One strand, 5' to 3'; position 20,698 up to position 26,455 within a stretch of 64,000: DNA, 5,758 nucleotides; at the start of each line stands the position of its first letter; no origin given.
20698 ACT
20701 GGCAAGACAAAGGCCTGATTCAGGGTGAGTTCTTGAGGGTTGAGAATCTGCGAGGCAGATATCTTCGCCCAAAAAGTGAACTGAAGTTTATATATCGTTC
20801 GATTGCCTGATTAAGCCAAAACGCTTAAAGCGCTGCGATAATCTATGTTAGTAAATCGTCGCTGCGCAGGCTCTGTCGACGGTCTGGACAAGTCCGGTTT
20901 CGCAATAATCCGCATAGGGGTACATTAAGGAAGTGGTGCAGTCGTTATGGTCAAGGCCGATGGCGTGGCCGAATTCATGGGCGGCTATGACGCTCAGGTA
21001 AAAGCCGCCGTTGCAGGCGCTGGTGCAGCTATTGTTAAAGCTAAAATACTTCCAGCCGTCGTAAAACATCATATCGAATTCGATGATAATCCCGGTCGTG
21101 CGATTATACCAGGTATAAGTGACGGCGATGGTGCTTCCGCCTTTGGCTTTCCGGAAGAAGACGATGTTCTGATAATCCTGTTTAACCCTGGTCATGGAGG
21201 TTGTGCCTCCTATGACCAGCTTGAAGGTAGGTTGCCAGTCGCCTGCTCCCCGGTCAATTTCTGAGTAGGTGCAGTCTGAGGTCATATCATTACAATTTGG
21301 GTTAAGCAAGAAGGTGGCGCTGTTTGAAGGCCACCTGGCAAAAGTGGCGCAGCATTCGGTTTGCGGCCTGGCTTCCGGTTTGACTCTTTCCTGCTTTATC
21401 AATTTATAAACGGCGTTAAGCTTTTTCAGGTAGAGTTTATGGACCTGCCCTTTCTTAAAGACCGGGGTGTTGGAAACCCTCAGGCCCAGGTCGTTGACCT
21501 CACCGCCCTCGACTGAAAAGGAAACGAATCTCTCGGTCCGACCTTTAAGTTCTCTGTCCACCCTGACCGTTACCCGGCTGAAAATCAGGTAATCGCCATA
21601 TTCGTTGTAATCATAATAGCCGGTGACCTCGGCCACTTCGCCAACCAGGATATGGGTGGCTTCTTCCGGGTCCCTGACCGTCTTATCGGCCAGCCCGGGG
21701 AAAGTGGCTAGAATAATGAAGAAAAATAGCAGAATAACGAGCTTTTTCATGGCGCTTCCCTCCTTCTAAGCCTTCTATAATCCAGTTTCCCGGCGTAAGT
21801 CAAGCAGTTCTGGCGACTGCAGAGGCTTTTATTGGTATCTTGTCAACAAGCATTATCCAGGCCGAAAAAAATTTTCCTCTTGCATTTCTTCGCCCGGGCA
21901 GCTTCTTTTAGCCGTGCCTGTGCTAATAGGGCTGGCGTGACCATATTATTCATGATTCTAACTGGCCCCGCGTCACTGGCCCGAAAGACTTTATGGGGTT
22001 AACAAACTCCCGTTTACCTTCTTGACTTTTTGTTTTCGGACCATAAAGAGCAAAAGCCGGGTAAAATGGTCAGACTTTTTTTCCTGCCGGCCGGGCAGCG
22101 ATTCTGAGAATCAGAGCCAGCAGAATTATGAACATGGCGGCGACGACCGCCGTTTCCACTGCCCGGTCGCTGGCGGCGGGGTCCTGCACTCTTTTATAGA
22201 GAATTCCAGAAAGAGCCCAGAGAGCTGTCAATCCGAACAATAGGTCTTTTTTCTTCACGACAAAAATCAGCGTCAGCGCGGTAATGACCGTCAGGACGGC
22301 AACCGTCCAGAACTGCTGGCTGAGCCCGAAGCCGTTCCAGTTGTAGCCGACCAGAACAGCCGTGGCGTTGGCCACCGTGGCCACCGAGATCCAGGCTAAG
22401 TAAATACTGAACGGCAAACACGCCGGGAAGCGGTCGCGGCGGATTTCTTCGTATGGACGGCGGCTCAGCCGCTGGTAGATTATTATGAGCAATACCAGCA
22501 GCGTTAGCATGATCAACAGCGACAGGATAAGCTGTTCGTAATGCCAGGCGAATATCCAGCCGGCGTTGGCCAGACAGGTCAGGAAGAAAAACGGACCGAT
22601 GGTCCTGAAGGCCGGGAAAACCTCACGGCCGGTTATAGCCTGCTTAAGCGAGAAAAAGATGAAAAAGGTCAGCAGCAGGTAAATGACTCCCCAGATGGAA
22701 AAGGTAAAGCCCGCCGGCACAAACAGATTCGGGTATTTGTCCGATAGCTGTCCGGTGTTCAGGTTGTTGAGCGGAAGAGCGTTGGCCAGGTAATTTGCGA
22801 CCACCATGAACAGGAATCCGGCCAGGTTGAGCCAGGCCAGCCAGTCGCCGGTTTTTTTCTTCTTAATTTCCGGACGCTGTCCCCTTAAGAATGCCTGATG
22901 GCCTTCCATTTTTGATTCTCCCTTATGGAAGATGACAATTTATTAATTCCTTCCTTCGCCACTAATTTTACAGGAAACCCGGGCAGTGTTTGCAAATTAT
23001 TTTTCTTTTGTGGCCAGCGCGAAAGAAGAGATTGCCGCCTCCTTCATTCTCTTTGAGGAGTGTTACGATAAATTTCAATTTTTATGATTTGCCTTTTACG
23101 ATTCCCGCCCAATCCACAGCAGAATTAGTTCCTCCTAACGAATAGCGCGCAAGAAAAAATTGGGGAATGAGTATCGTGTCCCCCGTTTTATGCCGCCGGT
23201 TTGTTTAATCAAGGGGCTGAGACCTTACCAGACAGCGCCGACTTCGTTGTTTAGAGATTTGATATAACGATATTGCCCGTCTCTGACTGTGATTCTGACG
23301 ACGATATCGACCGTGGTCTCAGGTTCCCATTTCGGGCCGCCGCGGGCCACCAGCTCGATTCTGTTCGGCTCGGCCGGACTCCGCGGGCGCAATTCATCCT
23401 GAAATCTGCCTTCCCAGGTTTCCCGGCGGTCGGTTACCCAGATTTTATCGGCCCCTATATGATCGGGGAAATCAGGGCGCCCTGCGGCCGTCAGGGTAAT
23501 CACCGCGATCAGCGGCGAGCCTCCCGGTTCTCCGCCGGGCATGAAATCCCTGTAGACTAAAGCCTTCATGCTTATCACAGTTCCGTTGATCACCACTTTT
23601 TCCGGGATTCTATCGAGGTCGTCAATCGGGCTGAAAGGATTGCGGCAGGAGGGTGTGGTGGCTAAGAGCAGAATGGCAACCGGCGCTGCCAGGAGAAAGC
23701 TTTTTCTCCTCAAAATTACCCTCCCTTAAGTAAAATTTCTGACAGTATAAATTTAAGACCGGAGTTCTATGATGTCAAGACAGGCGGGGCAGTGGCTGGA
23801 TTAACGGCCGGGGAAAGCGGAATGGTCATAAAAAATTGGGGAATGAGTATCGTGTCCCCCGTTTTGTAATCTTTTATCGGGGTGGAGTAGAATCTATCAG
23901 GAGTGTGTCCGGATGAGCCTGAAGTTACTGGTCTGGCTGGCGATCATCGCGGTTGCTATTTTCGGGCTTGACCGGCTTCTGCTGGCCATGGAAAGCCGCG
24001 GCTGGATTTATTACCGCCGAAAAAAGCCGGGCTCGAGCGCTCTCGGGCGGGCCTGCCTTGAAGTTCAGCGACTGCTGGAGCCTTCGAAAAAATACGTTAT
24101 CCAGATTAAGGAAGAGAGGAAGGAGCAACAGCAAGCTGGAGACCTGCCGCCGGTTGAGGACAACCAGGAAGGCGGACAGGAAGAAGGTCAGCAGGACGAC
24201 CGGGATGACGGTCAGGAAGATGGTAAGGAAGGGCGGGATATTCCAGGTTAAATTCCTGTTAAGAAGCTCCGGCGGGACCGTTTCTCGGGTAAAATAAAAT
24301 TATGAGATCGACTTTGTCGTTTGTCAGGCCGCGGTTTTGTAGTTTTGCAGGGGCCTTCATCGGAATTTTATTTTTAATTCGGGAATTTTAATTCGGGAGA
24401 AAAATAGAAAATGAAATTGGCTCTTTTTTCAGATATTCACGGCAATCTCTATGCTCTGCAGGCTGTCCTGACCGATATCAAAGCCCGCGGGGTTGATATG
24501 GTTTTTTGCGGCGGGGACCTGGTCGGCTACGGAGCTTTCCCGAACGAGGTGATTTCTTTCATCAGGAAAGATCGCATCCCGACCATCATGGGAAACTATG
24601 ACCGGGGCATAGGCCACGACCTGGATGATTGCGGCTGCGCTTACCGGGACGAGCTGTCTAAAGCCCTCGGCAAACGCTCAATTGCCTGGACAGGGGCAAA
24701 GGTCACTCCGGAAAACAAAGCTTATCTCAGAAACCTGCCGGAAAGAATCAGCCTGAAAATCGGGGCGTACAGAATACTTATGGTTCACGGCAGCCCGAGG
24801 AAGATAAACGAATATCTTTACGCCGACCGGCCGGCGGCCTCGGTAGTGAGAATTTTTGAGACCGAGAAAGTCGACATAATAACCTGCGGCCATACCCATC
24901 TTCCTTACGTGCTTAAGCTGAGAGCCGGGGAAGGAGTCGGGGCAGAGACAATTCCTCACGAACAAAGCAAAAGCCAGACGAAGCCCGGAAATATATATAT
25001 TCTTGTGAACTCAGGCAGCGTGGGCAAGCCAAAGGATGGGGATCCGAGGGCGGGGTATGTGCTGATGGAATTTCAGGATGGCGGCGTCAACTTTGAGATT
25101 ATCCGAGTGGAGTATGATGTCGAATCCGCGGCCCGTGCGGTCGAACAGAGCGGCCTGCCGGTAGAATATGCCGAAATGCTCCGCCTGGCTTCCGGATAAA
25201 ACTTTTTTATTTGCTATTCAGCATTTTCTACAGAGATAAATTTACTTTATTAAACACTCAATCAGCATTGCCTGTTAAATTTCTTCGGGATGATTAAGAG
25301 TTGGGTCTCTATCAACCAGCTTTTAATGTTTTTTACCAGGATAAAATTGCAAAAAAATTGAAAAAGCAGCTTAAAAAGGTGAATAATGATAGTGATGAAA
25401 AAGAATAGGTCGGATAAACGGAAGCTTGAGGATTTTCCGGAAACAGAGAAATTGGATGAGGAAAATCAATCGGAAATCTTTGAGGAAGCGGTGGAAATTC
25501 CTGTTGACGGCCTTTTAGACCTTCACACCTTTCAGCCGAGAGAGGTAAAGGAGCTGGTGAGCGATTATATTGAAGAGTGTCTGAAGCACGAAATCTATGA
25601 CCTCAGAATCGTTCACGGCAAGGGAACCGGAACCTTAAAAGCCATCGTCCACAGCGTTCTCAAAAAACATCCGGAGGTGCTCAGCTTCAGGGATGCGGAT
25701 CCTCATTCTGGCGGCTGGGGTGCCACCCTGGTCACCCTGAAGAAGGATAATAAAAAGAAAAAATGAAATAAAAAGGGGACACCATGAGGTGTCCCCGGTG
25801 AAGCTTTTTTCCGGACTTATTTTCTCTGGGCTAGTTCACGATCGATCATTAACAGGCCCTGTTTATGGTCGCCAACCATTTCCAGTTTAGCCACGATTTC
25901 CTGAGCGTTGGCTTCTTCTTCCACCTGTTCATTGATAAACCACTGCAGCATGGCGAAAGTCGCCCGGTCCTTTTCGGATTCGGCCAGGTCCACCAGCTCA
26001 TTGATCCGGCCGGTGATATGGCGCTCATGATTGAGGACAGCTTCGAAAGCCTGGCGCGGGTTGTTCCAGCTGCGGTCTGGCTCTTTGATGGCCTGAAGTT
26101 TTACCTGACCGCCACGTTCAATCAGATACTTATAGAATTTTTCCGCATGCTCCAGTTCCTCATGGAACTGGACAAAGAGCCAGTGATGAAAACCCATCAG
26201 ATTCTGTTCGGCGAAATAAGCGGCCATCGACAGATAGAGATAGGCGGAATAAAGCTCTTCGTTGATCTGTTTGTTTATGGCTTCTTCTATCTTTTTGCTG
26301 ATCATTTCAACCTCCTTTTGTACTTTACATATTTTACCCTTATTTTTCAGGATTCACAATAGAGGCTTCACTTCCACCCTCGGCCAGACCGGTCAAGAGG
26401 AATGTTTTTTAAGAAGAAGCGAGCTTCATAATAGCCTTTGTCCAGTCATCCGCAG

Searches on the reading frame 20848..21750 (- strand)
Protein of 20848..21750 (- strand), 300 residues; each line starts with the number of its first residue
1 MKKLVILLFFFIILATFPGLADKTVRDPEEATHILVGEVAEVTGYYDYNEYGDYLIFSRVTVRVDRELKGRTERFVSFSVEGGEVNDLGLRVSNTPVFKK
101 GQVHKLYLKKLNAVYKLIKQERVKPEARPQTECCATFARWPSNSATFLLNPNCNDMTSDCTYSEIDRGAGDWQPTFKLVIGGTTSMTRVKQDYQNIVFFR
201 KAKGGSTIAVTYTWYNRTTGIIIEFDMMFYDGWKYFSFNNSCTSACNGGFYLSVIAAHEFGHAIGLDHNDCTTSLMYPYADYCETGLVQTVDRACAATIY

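Call 7: search_protein_families(library=pfam, proteins=[window:20848-21750:-], max_evalue=0.001)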
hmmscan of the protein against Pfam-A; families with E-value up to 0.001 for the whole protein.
window:20848-21750:- (300 aa): 2 families
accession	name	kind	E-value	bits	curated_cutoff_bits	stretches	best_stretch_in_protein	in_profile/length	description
PF00413.30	Peptidase_M10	-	4.8e-10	40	24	1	236-288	96-144/159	Matrixin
PF13688.12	Reprolysin_5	-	9.2e-05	23.2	27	1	177-285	81-171/196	Metallo-peptidase family M12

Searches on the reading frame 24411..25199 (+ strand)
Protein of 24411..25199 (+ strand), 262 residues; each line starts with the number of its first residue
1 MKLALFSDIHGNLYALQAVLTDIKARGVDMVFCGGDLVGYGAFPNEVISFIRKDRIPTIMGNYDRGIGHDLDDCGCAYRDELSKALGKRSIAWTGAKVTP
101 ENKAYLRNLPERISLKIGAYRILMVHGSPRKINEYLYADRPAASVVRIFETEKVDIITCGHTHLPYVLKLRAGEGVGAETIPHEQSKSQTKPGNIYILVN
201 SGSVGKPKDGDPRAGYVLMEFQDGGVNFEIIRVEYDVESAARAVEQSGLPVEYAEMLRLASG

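Call 63: search_protein_families(library=pfam, proteins=[window:24411-25199:+], max_evalue=0.00001)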
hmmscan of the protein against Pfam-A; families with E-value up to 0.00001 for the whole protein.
window:24411-25199:+ (262 aa): 2 families
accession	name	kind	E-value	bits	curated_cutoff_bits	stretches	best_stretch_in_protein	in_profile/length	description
PF12850.12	Metallophos_2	-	7.4e-23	81.7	27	1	1-223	1-153/154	Calcineurin-like phosphoesterase superfamily domain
PF00149.33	Metallophos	-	1.2e-15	58.9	21.5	1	1-164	1-190/191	Calcineurin-like phosphoesterase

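Call 74: find_encoding_contigs(protein=window:24411-25199:+, flank=1500, max_places=2)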
Protein window:24411-25199:+ (262 aa): no gene with exactly this product is on record in the collection.

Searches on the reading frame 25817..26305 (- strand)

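Call 7: search_protein_families(library=pfam, proteins=[window:25817-26305:-], max_evalue=0.001)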
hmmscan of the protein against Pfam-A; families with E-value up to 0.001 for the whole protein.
window:25817-26305:- (162 aa): 1 family
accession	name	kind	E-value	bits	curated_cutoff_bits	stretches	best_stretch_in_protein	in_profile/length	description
PF00210.30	Ferritin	-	6.3e-45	153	24.5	1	8-143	2-141/142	Ferritin-like domain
